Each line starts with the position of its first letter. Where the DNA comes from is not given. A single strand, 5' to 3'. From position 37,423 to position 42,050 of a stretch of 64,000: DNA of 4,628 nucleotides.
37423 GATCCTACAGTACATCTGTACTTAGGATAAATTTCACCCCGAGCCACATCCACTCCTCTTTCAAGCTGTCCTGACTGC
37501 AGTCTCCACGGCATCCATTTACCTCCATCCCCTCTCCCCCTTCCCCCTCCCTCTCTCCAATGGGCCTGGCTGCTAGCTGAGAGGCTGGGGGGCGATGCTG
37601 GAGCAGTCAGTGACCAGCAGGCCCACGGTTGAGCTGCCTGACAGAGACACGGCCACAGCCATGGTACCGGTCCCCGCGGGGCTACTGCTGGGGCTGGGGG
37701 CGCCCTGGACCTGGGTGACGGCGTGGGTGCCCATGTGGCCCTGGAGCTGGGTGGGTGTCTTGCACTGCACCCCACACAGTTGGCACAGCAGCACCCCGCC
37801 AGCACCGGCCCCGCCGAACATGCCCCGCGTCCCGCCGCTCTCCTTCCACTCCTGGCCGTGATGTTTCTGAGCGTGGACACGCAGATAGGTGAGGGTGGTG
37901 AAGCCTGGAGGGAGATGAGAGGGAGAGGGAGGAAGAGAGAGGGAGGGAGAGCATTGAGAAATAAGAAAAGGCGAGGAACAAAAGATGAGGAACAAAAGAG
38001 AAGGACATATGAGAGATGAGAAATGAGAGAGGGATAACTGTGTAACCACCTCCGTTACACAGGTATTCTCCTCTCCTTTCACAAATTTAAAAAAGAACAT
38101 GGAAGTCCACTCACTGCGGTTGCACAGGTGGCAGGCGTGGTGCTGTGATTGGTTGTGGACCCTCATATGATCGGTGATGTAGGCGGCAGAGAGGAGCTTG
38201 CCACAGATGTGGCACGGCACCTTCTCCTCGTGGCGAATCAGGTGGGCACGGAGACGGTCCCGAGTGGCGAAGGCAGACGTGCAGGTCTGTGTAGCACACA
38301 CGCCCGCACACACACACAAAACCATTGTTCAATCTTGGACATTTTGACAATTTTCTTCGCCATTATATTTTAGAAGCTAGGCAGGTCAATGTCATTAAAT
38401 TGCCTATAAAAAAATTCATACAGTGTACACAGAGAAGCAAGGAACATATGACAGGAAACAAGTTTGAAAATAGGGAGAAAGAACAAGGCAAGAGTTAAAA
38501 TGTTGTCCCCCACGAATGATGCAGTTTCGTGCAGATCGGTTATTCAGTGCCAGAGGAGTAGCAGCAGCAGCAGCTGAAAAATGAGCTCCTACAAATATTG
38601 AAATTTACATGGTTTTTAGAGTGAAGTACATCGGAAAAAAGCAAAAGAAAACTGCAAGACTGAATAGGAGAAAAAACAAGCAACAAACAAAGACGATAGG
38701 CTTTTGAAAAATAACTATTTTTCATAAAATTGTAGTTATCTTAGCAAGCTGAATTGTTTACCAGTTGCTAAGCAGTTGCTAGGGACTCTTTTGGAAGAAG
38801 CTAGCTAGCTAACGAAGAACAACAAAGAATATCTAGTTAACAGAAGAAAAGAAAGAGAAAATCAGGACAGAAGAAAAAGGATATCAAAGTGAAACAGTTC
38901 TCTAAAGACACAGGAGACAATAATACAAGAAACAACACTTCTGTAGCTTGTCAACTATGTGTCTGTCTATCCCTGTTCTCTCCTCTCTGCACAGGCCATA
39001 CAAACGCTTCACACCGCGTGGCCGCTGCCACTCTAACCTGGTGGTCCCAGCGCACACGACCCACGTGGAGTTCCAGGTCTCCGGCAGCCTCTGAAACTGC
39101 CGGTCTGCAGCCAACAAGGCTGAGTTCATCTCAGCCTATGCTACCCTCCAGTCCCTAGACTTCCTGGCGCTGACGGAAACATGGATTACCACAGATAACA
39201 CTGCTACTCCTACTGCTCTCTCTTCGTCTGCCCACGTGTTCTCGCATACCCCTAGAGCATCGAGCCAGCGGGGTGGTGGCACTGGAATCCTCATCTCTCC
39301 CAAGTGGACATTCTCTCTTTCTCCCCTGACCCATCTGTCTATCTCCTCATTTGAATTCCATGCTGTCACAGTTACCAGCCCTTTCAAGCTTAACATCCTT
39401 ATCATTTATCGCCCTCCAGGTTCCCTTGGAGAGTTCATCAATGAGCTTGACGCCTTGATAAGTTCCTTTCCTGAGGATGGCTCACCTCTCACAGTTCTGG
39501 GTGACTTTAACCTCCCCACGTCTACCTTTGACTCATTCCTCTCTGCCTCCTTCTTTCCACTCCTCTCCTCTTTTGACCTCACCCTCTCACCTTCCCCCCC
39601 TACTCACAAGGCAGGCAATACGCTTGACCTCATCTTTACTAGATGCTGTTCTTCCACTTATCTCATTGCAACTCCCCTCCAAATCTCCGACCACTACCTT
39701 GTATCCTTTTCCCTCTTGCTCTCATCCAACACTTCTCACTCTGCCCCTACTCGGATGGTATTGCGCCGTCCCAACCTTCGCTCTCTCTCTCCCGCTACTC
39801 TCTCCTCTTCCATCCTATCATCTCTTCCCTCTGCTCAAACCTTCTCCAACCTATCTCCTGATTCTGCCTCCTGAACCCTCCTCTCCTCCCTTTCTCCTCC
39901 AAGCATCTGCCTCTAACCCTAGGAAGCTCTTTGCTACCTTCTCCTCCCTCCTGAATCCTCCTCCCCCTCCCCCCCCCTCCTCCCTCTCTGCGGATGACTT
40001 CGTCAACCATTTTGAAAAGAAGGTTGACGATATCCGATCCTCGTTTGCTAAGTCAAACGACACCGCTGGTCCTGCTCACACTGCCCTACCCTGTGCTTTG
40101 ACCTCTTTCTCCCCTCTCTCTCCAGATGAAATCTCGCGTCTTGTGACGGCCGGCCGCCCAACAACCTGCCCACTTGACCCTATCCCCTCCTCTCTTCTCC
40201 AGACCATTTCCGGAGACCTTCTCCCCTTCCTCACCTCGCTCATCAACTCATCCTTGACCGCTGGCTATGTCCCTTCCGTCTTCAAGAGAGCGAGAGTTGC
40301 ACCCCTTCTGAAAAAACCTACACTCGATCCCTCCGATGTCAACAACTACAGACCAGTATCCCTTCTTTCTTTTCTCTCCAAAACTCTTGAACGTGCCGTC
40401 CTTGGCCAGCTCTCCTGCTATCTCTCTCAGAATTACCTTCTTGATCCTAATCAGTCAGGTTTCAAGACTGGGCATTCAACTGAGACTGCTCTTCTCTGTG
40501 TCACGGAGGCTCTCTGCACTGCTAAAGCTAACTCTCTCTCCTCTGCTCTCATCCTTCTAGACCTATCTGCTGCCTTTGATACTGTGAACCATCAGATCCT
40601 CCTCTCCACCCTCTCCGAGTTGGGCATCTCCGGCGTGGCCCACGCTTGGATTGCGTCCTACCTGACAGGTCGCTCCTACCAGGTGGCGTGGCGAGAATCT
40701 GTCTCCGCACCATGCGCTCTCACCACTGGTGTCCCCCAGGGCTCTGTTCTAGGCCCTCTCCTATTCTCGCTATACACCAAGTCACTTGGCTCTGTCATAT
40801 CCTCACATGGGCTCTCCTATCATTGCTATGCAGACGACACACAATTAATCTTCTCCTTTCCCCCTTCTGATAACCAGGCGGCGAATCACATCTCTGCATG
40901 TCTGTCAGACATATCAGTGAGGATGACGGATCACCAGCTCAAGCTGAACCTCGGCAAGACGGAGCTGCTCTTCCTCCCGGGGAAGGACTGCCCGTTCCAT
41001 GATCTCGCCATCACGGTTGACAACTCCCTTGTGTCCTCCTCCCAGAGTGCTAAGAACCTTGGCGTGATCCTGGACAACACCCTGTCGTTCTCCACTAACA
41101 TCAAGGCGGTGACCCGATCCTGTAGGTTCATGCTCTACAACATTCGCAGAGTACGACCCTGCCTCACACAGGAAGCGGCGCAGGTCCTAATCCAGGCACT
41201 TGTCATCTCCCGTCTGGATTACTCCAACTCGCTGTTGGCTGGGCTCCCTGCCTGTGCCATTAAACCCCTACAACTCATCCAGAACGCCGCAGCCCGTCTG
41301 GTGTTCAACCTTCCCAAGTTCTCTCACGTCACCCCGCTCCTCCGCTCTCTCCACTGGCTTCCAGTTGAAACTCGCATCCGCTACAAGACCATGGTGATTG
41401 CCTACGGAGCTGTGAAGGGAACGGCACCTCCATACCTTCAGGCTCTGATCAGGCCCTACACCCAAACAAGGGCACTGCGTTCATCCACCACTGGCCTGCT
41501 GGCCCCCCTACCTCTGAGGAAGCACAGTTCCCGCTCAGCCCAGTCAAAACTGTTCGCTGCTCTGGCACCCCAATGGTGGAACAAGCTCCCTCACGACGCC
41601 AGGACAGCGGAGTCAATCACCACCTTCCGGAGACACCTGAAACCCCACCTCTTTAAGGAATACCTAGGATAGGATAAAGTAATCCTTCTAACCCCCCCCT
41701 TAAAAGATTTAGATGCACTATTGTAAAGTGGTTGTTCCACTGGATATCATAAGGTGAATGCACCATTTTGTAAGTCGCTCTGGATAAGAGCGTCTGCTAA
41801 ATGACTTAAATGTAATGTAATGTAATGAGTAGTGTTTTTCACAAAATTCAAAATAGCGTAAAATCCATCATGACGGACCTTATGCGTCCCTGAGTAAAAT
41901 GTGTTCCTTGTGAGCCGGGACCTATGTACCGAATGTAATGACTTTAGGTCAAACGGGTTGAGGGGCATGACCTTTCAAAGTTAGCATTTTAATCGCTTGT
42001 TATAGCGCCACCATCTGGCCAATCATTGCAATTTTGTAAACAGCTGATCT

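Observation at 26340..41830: Two near-identical L2-like LINE copies, antisense in introns of two neighbouring genes; copy B keeps a 731-aa RT ORF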

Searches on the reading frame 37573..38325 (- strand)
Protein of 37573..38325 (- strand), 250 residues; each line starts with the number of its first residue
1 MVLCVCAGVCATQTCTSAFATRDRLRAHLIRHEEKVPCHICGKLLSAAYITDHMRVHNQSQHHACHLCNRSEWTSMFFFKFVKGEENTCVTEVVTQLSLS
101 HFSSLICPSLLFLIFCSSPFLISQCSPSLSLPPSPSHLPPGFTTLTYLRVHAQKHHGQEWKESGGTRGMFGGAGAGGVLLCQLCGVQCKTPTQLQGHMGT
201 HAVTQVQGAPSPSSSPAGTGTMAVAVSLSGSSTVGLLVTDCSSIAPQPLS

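Call 7: search_protein_families(library=pfam, proteins=[window:37573-38325:-], max_evalue=0.01)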
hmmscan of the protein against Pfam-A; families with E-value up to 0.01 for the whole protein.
window:37573-38325:- (250 aa): 2 families
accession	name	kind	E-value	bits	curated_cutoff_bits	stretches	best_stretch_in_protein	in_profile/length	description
PF13894.12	zf-C2H2_4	-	1.5e-07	32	27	0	180-201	2-23/24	C2H2-type zinc finger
PF00096.32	zf-C2H2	-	1.7e-06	28.6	25.2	0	181-201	3-23/23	Zinc finger, C2H2 type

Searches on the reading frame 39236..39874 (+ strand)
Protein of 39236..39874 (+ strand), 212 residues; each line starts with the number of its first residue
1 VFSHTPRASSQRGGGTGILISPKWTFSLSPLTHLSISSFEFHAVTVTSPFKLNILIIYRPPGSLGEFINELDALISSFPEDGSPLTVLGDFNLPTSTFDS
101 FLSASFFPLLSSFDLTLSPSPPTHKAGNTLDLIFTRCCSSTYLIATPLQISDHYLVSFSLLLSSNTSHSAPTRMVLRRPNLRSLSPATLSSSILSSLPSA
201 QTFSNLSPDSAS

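Call 7: search_protein_families(library=pfam, proteins=[window:39236-39874:+], max_evalue=0.01)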
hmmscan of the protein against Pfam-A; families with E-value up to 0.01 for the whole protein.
window:39236-39874:+ (212 aa): 2 families
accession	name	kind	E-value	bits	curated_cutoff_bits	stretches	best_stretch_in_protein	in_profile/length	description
PF14529.12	Exo_endo_phos_2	-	2.6e-07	30.9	27.4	1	53-155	2-115/117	Endonuclease-reverse transcriptase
PF03372.29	Exo_endo_phos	-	1.6e-05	25.2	24.5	1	8-153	65-225/225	Endonuclease/Exonuclease/phosphatase family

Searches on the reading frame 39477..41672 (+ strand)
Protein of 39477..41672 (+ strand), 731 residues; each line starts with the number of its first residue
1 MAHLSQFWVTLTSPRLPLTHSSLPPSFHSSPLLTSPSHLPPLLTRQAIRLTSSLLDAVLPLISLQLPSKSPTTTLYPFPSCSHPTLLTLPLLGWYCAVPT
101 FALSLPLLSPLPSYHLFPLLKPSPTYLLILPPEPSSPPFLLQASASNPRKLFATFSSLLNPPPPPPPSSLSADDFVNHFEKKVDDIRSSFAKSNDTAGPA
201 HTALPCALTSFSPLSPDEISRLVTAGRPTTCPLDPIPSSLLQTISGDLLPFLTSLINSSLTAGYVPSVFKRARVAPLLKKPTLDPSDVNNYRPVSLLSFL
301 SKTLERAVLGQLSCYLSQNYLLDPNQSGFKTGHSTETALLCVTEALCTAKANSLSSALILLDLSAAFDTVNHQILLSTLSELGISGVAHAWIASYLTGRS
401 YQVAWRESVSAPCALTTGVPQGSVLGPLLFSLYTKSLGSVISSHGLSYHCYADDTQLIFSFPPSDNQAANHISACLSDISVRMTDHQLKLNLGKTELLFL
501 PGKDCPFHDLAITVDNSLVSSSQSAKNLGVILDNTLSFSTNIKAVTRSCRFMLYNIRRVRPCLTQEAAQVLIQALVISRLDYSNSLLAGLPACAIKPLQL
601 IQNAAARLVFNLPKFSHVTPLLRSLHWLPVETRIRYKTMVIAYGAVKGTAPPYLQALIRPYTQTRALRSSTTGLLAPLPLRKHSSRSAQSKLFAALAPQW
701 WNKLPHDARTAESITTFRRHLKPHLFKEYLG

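Call 7: search_protein_families(library=pfam, proteins=[window:39477-41672:+], max_evalue=0.01)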
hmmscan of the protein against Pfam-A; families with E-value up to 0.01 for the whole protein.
window:39477-41672:+ (731 aa): 1 family
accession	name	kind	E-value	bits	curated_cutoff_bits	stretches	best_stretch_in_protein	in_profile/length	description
PF00078.32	RVT_1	-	9.1e-36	123.9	29.6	1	281-531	4-204/205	Reverse transcriptase (RNA-dependent DNA polymerase)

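Call 27: find_encoding_contigs(protein=window:39477-41672:+, flank=3000, max_places=4)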
Protein window:39477-41672:+ (731 aa): no gene with exactly this product is on record in the collection.

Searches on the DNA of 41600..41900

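Call 24: search_rna_families(source=window, start=41600, end=41900, threshold=evalue, max_evalue=0.01, show_alignments=1)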
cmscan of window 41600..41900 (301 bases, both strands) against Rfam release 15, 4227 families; matches with E-value up to 0.01: 1.
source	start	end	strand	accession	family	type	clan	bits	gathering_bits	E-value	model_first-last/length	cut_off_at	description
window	41757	41810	+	RF00436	UnaL2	Cis-reg;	-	73.2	55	3.7e-15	1-54/54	no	UnaL2 LINE 3' element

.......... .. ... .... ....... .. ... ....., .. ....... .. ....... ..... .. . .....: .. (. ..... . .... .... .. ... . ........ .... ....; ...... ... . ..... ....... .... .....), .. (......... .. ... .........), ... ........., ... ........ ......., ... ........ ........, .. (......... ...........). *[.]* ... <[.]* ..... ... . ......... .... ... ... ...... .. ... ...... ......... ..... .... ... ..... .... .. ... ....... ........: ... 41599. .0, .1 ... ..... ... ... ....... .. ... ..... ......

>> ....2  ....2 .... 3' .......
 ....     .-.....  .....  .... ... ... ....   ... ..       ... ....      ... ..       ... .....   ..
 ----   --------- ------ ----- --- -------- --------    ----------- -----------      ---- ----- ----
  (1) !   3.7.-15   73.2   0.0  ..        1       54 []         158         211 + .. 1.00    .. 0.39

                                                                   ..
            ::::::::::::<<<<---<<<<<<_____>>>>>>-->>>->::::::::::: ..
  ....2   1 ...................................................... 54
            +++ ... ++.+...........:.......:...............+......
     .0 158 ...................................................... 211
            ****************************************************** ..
